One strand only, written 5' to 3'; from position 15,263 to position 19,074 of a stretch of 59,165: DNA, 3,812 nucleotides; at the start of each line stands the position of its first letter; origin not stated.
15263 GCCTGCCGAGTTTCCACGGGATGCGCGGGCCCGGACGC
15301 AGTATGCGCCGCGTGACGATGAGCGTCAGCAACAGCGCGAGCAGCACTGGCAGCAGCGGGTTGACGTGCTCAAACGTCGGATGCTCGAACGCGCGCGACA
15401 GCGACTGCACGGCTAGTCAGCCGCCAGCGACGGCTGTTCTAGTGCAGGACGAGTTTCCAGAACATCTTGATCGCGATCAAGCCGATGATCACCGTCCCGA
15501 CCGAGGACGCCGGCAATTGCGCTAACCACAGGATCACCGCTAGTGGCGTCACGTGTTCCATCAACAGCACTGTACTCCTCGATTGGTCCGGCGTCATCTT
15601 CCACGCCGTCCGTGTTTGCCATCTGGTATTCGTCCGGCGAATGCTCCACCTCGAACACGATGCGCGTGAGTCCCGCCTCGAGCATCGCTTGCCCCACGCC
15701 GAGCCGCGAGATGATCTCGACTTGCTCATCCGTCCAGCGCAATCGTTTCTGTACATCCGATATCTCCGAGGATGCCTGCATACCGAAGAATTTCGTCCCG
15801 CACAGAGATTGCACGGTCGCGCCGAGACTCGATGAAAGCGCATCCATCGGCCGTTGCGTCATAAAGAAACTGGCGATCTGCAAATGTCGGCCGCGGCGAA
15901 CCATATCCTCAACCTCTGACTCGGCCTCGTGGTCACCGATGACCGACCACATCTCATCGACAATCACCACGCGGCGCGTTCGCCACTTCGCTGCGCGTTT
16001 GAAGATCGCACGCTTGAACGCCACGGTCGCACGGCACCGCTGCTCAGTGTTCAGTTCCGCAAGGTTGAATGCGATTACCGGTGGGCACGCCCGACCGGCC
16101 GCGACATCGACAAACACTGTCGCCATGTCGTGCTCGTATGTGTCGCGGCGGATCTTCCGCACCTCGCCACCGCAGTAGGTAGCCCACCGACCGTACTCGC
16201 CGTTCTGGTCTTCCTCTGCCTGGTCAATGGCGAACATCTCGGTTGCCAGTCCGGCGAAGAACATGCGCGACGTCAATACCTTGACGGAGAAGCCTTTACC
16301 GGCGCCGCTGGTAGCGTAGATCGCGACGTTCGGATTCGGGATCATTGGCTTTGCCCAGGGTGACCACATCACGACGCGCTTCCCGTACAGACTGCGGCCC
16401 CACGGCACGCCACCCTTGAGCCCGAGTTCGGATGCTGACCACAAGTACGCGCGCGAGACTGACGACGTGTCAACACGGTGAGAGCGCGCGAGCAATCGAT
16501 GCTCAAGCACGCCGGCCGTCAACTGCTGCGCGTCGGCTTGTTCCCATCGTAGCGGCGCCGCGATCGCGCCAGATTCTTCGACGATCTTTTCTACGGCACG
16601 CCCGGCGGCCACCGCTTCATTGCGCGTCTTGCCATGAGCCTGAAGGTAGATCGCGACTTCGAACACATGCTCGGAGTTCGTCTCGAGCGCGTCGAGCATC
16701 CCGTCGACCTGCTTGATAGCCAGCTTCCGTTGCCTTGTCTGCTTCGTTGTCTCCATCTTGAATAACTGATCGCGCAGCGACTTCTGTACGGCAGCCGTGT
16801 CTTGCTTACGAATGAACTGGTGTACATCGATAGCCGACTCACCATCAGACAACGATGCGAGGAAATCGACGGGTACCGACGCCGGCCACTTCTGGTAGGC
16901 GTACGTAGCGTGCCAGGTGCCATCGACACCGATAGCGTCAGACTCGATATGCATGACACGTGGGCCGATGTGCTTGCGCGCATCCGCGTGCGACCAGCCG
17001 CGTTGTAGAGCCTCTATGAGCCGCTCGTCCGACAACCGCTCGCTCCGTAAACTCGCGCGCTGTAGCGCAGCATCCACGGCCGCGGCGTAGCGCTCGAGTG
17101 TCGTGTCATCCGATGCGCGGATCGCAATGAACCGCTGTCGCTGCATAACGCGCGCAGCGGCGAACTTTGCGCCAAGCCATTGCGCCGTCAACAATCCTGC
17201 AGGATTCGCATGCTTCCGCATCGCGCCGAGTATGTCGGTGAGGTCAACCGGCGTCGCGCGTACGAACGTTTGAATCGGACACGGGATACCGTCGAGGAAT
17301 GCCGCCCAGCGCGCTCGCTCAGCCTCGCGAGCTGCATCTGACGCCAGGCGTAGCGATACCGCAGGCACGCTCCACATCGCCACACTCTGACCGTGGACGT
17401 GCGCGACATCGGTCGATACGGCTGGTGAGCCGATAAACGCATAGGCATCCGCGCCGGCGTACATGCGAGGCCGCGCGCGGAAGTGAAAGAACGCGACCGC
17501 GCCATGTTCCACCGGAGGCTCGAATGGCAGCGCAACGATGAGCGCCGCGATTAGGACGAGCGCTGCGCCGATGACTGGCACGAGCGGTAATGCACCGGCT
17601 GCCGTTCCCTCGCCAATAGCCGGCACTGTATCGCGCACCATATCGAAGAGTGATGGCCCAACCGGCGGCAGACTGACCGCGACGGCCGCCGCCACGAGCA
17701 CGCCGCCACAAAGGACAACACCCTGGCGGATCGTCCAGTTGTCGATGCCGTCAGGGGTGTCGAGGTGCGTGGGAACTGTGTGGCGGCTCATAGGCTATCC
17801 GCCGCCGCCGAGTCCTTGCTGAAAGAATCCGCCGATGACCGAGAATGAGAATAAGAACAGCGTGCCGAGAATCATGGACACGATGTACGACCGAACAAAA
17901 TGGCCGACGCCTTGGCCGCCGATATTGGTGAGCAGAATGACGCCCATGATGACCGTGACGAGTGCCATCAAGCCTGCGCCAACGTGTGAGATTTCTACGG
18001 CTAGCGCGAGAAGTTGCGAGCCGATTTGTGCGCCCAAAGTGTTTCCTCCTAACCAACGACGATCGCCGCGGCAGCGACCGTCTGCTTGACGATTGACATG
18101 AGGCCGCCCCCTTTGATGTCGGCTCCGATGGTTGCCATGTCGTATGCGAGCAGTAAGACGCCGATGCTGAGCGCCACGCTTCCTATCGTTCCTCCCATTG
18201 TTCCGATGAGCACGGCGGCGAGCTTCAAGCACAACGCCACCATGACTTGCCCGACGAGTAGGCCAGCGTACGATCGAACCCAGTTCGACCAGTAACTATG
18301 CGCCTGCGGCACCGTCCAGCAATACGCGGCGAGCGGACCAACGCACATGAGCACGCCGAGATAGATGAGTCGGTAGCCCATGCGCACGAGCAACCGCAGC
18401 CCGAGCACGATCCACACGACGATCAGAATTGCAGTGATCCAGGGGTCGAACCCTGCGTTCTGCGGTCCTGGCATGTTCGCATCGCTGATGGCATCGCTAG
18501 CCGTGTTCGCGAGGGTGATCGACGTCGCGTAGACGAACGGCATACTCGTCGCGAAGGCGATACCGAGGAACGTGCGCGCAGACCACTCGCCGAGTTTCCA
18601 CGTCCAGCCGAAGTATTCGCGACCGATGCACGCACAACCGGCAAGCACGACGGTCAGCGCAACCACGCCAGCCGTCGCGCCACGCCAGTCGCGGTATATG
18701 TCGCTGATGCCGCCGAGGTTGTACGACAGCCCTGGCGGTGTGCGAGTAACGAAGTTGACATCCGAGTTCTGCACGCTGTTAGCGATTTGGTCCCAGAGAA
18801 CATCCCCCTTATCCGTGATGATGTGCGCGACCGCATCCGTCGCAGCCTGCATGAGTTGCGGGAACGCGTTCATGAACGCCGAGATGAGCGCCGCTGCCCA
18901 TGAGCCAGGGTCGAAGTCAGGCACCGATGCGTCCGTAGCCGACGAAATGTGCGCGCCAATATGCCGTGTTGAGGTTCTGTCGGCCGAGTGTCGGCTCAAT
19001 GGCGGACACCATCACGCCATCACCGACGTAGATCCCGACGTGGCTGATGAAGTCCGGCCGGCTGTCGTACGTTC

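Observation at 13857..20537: Gram-positive-type type IV secretion (conjugation-like) gene set inside a complete tailed-phage genome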

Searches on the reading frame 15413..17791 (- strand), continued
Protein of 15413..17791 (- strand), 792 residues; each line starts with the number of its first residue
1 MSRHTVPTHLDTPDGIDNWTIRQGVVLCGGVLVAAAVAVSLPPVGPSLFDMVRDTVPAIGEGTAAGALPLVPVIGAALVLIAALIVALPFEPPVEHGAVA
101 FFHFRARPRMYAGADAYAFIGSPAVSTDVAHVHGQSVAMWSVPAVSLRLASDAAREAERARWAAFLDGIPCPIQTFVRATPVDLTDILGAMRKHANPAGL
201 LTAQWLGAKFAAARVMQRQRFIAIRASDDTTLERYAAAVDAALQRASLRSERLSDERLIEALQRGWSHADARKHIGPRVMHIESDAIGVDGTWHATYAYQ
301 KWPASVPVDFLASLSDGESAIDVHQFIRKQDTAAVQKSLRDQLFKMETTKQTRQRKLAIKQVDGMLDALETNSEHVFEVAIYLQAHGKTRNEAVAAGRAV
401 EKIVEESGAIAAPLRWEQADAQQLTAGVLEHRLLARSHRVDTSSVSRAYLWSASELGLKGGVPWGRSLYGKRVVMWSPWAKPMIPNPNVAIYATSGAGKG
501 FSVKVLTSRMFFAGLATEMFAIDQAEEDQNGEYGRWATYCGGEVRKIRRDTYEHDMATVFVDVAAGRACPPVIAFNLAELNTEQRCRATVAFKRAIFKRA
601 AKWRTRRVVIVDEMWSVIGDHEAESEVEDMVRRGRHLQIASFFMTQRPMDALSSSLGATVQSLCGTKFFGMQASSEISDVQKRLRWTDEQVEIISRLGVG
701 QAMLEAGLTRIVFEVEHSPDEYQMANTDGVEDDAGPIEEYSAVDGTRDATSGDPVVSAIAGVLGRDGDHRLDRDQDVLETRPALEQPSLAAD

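Call 89: get_annotated_region(hit=H33, flank=6000)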
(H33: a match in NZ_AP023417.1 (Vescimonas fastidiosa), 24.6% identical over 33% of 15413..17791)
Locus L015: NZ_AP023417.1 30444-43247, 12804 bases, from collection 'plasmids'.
description: Vescimonas fastidiosa strain MM35 plasmid pMM35_02
organism: Vescimonas fastidiosa (NCBI taxid 2714353)
taxonomy: Bacteria; Bacillota; Clostridia; Eubacteriales; Oscillospiraceae; Vescimonas; Vescimonas fastidiosa
host: -; source: Homo sapiens; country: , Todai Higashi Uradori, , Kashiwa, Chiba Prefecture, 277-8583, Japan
typing (MOB-suite, as given by PLSDB): non-mobilizable
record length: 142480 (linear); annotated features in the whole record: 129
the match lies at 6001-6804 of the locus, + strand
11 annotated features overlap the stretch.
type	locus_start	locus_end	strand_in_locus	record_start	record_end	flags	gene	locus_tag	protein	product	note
CDS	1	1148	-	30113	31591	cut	-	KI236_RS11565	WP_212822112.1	hypothetical protein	-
CDS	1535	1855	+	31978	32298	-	-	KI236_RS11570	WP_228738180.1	fimbrial protein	-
CDS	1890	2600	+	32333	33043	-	-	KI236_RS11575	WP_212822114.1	hypothetical protein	-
CDS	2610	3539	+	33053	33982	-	-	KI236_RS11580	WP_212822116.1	hypothetical protein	-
CDS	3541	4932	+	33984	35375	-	-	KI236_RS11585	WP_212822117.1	C39 family peptidase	-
CDS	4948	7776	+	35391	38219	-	-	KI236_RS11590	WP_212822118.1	PrgI family protein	-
CDS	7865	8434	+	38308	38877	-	-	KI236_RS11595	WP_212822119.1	DUF5697 family protein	-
CDS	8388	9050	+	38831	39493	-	-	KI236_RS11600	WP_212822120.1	DUF6100 family protein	-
CDS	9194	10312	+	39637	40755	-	-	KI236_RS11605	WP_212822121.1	hypothetical protein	-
CDS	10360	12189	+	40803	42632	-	-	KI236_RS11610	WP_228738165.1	VirD4-like conjugal transfer protein, CD1115 family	-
CDS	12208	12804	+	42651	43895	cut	-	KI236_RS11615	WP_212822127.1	S1 RNA-binding domain-containing protein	-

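Call 96: find_encoding_contigs(protein=P0017, flank=10000, max_places=1)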
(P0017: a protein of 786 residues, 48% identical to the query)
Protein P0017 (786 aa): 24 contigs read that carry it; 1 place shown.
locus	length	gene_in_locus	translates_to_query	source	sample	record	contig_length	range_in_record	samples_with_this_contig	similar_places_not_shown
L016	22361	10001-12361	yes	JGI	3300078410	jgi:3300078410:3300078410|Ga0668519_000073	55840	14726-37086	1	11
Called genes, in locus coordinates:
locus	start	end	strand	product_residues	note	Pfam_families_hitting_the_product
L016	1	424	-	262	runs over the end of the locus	-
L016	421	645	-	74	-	-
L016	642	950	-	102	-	-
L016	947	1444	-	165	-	-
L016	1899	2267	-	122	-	-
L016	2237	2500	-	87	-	-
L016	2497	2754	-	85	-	-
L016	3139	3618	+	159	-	PF01381:HTH_3 (weak)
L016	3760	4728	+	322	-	PF00589:Phage_integrase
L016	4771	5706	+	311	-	PF02195:ParB_N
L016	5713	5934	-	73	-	-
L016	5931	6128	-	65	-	PF12844:HTH_19 (weak), PF13560:HTH_31, PF01381:HTH_3, PF13443:HTH_26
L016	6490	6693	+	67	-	-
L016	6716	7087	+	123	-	-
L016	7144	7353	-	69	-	-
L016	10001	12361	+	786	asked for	-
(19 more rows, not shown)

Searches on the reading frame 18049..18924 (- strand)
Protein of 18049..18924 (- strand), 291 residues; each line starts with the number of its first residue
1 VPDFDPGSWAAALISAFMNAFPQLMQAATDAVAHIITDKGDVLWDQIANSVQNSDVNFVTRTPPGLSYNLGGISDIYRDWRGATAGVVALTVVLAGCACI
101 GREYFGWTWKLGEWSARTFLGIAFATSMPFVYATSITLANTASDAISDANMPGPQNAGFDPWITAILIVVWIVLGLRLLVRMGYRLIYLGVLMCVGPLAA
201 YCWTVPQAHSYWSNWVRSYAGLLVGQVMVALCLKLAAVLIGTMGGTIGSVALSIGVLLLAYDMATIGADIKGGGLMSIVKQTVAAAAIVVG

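Call 3: search_protein_families(library=pfam, proteins=[window:18049-18924:-], max_evalue=0.1)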
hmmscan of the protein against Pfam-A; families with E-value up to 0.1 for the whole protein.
window:18049-18924:- (291 aa): 1 family
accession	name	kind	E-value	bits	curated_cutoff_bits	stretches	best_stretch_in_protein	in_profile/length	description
PF19597.4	TrbL_4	-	0.055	13.3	27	1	117-262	92-239/276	Conjugal transfer protein TrbL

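Call 4: search_protein_families(library=ncbifam, proteins=[window:18049-18924:-], max_evalue=0.1)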
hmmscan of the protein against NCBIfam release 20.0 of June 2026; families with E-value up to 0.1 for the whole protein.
window:18049-18924:- (291 aa): 1 family
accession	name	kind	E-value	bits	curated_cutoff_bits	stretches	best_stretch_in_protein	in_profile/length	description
NF008875.0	PRK11911.1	equivalog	0.097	12.7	274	0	29-88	63-121/140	flagellar basal body rod modification protein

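Call 7: search_protein_families(library=phrogs, proteins=[window:18049-18924:-], max_evalue=0.01)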
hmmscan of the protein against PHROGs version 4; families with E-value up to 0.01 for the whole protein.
window:18049-18924:- (291 aa): 1 family
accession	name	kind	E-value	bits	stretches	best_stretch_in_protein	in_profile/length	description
phrog_3750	-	unknown function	2.8e-08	34.1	1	117-240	135-265/347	-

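Call 36: search_protein_families(library=padloc, proteins=[window:18049-18924:-], max_evalue=0.01)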
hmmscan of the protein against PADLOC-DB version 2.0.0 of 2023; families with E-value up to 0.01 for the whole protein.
window:18049-18924:- (291 aa): 0 families

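Call 38: find_homologous_proteins(query=window:18049-18924:-, max_evalue=0.001)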
Query window:18049-18924:- (291 aa): 18 proteins with E <= 0.001 among 8000 candidates.
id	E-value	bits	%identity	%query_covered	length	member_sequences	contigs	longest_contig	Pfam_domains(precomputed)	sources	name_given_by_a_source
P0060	1.7e-187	640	100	100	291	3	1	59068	-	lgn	-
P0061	2.4e-150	518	78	97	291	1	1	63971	-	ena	-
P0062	2.3e-116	406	62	95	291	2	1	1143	-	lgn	-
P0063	8.5e-100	352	55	99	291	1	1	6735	-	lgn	-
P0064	1.3e-94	335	52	99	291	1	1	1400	-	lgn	-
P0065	2.2e-83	298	52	95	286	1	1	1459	-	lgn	-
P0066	2.7e-79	285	50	97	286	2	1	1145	-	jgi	jgi:hypothetical protein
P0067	1.1e-78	283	48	95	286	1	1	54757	-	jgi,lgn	-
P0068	1.9e-78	282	49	98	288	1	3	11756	-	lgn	-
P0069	6.9e-78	280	50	97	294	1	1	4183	-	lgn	-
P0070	8.7e-78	280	47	96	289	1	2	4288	-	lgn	-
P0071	1.5e-77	279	47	97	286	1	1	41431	-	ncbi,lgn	-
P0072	4.9e-77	277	48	95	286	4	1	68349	-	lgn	-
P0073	9.0e-74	267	44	96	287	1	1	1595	-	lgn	-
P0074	6.0e-72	261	46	99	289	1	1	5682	-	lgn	-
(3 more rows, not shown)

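Call 41: search_protein_families(library=pfam, alignment_id=A3, max_evalue=1)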
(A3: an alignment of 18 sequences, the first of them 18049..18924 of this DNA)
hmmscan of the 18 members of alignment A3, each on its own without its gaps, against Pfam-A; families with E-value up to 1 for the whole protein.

A. member 1, window:18049-18924:- (291 aa): 1 family
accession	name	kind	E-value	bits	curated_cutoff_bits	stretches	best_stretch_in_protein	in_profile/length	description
PF19597.4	TrbL_4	-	0.055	13.3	27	1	117-262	92-239/276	Conjugal transfer protein TrbL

B. families by the number of members that match (of 18 scanned): 7 families
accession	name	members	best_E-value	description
PF19597.4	TrbL_4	6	4.9e-05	Conjugal transfer protein TrbL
PF04610.19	TrbL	4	0.0016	TrbL/VirB6 plasmid conjugal transfer protein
PF19613.4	DUF6118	2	0.089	Family of unknown function (DUF6118)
PF09049.15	SNN_transmemb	1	0.18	Stannin transmembrane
PF17754.6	TetR_C_14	1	0.2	MftR C-terminal domain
PF08064.18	UME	1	0.24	UME (NUC010) domain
PF04857.26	CAF1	1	0.48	CAF1 family ribonuclease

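Call 42: search_solved_structures(query=A3, max_evalue=10)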
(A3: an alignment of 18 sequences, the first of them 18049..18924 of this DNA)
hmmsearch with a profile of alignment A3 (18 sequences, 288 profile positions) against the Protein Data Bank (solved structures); distinct sequences matched with E-value up to 10: 12.
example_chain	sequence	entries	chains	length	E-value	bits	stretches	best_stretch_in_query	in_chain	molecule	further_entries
5dhi_A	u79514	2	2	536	0.16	14.3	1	42-98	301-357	5-epi-aristolochene synthase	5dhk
4di5_A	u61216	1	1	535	0.16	14.3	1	42-98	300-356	5-epi-aristolochene synthase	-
1hx9_A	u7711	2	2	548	0.17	14.2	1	42-98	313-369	5-EPI-ARISTOLOCHENE SYNTHASE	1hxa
5eau_A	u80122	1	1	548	0.17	14.2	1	42-98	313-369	5-EPI-ARISTOLOCHENE SYNTHASE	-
3lz9_A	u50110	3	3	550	0.17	14.2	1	42-98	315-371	Aristolochene synthase | 5-epi-aristolochene synthase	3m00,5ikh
3m01_A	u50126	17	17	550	0.17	14.2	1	42-98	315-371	Aristolochene synthase | 5-epi-aristolochene synthase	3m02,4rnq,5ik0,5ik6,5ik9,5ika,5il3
5eas_A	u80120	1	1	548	0.17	14.2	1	42-98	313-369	5-EPI-ARISTOLOCHENE SYNTHASE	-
5eat_A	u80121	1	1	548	0.17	14.2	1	42-98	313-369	5-EPI-ARISTOLOCHENE SYNTHASE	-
1hxg_A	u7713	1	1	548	0.2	14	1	42-98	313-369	5-EPI-ARISTOLOCHENE SYNTHASE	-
1hxc_A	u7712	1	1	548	0.21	14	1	42-98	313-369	5-EPI-ARISTOLOCHENE SYNTHASE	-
5cog_A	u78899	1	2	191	0.89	11.9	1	37-80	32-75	IRC4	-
4rzp_A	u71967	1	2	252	4.1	9.7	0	4-59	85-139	Engineered Protein OR366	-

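Call 48: predict_structure(alignment_id=A3)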
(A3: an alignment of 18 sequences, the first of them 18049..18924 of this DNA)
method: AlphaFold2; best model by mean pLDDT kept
length: 291 residues; sequences in the alignment: 18
mean_pLDDT: 65.9   pTM: 0.56
mean pLDDT of the five models: 65.9, 62.1, 60.6, 55.8, 55.5
residues with pLDDT >= 90: 0; 70-90: 135; 50-70: 111; < 50: 45
segments of 3 or more residues with pLDDT < 50: 31-36, 38-41, 46-48, 50-52, 54-57, 65-74
pLDDT, mean of each block of 10 residues (from residue 1): 60 64 53 47 49 49 45 51 60 64 62 68 75 76 72 62 77 78 78 81 78 85 81 73 67 75 67 57 61 46
secondary structure, 60 per line:
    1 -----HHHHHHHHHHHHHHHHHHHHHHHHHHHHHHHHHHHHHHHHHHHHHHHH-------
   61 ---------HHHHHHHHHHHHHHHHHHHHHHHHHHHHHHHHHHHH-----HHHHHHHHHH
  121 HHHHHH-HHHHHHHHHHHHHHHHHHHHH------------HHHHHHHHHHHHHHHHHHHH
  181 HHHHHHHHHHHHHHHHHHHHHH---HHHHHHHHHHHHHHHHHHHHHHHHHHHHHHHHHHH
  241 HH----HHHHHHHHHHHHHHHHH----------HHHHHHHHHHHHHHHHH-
elements in order: H6-53 H70-105 H111-126 H128-148 H161-202 H206-242 H247-263 H274-290

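Call 52: fold_search(model_id=the predicted structure, library=pdb)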
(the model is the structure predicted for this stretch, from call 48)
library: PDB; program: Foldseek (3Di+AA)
matches with E <= 10: 226; with E <= 0.001: 0
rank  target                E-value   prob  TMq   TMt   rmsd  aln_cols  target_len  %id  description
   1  8rtd_L                3.8e-02  0.94  0.29  0.31  11.1       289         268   14  Stalk-Arches-IMC structure from the fully-assembled R388 type IV secretion system determined by cryo-EM. (released 2024-06-19)
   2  8rt9_F                6.1e-02  0.96  0.33  0.34  10.6       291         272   14  Stalk complex full-length structure (TrwJ/VirB5-TrwI/VirB6) from the fully-assembled R388 type IV secretion system det (released 2024-06-19)
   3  7o3v_F                1.7e-01  0.60  0.27  0.30  11.2       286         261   16  Stalk complex structure (TrwJ/VirB5-TrwI/VirB6) from the fully-assembled R388 type IV secretion system determined by c (released 2022-06-22)
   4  7sqc_1W               2.0e-01  0.20  0.15  0.16  40.1       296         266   14  Ciliary C1 central pair apparatus isolated from Chlamydomonas reinhardtii (released 2022-04-13)
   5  8iyj_S0               2.4e-01  0.25  0.18  0.17  37.7       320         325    9  Cryo-EM structure of the 48-nm repeat doublet microtubule from mouse sperm (released 2023-07-05)
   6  7o3v_J                4.3e-01  0.23  0.21  0.23  17.9       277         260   13  Stalk complex structure (TrwJ/VirB5-TrwI/VirB6) from the fully-assembled R388 type IV secretion system determined by c (released 2022-06-22)
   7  8rtd_H                5.7e-01  0.33  0.23  0.28  19.9       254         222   13  Stalk-Arches-IMC structure from the fully-assembled R388 type IV secretion system determined by cryo-EM. (released 2024-06-19)
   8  8rtd_I                6.5e-01  0.33  0.25  0.30  19.5       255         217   13  Stalk-Arches-IMC structure from the fully-assembled R388 type IV secretion system determined by cryo-EM. (released 2024-06-19)
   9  6vq6_b                7.5e-01  0.47  0.28  0.35   9.9       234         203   16  Mammalian V-ATPase from rat brain - composite model of rotational state 1 bound to ADP and SidK (built from focused re (released 2020-03-18)
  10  7uw9_i                8.2e-01  0.54  0.25  0.40   8.2       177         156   14  Citrus V-ATPase State 1, H in contact with subunit a (released 2022-07-06)
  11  7n6g_3R               9.0e-01  0.10  0.15  0.13  45.0       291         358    9  C1 of central pair (released 2022-05-18)
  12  7sqc_1K               1.0e+00  0.09  0.17  0.15  46.9       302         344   12  Ciliary C1 central pair apparatus isolated from Chlamydomonas reinhardtii (released 2022-04-13)
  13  3s84_A                1.1e+00  0.12  0.15  0.17  35.7       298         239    9  Dimeric apoA-IV (released 2012-05-16)
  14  8g08_a                1.1e+00  0.09  0.13  0.15  23.5       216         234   16  Cryo-EM structure of SQ31f-bound Mycobacterium smegmatis ATP synthase rotational state 1 (backbone model) (released 2023-02-15)
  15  7n6g_3M               1.1e+00  0.08  0.15  0.12  43.9       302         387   12  C1 of central pair (released 2022-05-18)
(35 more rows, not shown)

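Call 95: search_dna_similar(query=window:18049-18924:-, collection=plasmids, mode=protein, max_rows=10, max_evalue=0.001)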
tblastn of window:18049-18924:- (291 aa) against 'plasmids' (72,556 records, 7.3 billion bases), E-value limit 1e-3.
No match.
